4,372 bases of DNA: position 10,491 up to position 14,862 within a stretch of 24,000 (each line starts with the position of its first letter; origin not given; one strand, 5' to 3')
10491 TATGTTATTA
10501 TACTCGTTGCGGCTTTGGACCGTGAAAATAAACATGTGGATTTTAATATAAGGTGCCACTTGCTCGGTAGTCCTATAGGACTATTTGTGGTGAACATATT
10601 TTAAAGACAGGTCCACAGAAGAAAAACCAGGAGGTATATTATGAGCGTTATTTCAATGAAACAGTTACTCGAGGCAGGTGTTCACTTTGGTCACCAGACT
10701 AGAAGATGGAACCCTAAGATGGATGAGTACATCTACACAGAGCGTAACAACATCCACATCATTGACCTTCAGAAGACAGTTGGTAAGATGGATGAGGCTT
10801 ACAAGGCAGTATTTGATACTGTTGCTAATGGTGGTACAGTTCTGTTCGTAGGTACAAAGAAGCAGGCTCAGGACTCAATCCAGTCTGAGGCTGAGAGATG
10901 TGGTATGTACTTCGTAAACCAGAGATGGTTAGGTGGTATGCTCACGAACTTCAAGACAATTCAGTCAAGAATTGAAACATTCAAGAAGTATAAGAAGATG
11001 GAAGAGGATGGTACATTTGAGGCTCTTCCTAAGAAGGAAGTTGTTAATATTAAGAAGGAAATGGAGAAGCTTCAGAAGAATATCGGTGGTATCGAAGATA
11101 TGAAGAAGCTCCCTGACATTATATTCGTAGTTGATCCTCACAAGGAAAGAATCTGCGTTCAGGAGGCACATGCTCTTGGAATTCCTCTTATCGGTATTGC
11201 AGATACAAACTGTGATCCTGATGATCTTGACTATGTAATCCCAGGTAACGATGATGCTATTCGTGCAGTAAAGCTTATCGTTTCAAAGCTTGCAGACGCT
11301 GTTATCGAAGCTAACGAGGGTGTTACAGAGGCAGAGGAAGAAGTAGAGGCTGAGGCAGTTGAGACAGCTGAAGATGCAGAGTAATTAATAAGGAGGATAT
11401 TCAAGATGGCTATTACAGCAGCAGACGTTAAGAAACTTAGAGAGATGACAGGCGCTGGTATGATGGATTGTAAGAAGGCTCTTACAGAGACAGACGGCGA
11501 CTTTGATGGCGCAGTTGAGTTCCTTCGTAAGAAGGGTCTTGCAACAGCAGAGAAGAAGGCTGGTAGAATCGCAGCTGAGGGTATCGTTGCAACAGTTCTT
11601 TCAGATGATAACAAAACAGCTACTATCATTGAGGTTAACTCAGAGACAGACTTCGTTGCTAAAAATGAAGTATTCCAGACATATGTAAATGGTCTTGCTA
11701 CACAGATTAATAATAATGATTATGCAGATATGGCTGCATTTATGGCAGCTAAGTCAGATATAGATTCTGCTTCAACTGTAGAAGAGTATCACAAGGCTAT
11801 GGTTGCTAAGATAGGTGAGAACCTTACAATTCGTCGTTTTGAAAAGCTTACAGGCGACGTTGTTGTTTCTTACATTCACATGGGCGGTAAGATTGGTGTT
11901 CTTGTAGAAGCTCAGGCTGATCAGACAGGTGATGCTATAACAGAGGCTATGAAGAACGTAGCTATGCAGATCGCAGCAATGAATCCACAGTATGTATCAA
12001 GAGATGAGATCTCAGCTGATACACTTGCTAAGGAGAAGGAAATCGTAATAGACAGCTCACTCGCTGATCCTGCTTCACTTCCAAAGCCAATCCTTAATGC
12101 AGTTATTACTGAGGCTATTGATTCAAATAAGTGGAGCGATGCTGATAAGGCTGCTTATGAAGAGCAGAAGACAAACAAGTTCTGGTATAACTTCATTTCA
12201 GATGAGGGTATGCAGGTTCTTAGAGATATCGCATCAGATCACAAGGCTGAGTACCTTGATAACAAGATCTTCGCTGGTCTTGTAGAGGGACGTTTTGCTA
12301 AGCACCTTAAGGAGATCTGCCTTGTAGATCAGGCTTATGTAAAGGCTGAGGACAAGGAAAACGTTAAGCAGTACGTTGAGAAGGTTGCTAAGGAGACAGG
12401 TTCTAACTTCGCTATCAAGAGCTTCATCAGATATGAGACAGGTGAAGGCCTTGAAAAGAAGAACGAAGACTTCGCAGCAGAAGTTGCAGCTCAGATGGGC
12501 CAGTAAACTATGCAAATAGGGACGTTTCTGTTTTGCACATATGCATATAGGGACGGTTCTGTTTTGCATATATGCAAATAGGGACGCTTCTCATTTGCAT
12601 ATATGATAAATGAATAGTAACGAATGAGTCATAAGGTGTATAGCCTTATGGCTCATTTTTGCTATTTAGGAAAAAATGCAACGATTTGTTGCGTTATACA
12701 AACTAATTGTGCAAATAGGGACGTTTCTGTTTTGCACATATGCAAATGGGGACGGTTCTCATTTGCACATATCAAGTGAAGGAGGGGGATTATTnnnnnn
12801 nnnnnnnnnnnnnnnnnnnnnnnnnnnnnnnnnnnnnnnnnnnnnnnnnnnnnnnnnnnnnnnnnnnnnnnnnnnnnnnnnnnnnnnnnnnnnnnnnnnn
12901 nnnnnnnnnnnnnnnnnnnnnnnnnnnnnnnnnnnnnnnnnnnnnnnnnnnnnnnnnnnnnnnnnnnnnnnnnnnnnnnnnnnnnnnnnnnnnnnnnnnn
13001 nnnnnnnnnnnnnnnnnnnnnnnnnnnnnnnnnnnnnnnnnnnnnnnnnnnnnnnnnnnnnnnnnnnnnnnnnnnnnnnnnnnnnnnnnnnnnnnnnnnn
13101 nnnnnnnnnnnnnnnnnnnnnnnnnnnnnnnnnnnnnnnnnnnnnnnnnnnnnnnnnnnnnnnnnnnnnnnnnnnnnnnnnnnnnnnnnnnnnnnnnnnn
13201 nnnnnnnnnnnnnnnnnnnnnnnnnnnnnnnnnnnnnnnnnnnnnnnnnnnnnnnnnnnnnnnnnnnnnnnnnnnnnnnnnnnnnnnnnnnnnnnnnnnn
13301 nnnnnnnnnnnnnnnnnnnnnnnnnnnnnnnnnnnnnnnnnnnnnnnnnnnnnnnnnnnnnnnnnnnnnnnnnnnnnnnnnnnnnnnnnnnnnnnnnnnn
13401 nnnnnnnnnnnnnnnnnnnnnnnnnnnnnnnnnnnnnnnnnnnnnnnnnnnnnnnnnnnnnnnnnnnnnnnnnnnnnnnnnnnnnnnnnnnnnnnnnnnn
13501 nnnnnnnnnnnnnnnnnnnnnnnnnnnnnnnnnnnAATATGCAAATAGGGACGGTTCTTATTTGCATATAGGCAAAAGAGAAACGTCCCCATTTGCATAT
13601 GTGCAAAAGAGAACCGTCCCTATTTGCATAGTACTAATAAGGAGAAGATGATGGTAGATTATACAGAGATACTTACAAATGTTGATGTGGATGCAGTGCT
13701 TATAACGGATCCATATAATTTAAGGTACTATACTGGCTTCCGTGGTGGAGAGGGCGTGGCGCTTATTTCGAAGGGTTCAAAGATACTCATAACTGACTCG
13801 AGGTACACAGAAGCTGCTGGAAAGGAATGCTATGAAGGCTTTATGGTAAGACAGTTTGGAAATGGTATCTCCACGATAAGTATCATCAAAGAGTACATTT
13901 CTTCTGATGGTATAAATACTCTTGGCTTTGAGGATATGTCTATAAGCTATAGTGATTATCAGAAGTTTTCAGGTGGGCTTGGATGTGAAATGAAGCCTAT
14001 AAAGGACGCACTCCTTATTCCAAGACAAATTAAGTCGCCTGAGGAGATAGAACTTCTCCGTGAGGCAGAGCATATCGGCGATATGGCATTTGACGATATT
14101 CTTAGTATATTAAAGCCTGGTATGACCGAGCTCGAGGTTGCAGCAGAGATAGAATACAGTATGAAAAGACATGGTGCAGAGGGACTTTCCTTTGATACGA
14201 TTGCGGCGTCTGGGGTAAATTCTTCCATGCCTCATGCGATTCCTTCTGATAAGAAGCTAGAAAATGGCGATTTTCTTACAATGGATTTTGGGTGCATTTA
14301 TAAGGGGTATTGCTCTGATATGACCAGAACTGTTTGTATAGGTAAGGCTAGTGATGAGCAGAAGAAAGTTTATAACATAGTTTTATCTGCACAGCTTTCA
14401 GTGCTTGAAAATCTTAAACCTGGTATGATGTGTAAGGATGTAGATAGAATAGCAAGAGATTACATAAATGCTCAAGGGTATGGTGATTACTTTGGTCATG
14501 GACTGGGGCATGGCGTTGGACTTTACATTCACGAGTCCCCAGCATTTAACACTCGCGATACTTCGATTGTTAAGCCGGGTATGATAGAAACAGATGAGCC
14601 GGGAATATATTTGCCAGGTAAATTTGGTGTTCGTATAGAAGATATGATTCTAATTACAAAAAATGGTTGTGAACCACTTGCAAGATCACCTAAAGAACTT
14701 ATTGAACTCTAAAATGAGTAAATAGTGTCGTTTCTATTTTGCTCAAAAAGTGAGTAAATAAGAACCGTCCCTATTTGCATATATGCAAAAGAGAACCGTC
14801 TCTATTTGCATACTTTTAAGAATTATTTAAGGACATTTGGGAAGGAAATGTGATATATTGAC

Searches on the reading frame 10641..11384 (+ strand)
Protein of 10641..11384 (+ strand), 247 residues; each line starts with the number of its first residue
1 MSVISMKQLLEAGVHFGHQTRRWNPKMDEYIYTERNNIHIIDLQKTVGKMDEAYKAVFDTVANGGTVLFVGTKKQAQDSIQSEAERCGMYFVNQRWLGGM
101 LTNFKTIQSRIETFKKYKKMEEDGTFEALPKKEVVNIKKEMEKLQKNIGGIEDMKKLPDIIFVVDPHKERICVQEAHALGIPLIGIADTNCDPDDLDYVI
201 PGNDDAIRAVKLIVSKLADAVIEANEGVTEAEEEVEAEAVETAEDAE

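Call 5: search_protein_families(library=pfam, proteins=[window:10641-11384:+])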
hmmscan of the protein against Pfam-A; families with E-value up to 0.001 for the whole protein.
window:10641-11384:+ (247 aa): 1 family
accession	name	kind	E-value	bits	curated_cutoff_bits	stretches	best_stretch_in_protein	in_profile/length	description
PF00318.25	Ribosomal_S2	-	1.2e-103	345.5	26.1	1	9-223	1-215/216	Ribosomal protein S2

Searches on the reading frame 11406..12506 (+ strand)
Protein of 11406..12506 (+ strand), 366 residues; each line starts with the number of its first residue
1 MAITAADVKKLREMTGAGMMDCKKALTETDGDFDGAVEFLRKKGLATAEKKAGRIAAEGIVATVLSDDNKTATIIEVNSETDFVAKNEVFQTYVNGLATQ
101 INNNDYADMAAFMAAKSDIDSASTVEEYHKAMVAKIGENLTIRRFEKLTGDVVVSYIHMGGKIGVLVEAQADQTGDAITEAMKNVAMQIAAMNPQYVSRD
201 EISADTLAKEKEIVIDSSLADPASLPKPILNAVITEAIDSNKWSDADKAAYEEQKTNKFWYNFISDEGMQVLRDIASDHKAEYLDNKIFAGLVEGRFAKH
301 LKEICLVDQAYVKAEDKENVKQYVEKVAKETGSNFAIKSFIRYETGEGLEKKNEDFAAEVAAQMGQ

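Call 5: search_protein_families(library=pfam, proteins=[window:11406-12506:+])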
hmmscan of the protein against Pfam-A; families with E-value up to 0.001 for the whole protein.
window:11406-12506:+ (366 aa): 2 families
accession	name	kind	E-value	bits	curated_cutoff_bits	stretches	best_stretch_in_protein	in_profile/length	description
PF00889.24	EF_TS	-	2.9e-57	194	27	1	72-347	1-204/204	Elongation factor TS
PF25025.1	EF-Ts_N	-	0.00015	22.1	33.2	1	7-43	16-53/60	Elongation factor Ts, mitochondrial, N-terminal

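Call 70: find_encoding_contigs(protein=window:11406-12506:+, flank=3000, max_places=10)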
Protein window:11406-12506:+ (366 aa): no gene with exactly this product is on record in the collection.

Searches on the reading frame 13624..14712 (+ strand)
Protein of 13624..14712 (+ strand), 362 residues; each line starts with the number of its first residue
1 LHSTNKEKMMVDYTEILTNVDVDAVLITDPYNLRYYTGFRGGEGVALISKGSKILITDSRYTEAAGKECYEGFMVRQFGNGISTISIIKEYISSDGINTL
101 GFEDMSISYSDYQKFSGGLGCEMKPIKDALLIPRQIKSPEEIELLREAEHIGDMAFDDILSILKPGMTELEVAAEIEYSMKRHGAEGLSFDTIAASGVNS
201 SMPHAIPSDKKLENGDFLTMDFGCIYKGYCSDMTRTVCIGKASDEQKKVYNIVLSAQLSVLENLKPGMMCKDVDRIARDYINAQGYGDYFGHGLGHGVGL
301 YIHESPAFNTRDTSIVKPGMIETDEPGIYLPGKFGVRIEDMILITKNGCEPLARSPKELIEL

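Call 5: search_protein_families(library=pfam, proteins=[window:13624-14712:+])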
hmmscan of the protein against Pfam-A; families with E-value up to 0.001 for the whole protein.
window:13624-14712:+ (362 aa): 2 families
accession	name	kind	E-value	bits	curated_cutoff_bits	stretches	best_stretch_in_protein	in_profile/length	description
PF00557.29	Peptidase_M24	-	1.4e-76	257.3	23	1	143-346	1-208/208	Metallopeptidase family M24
PF01321.24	Creatinase_N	-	9.7e-19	68.6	22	1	16-129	8-121/128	Creatinase/Prolidase N-terminal domain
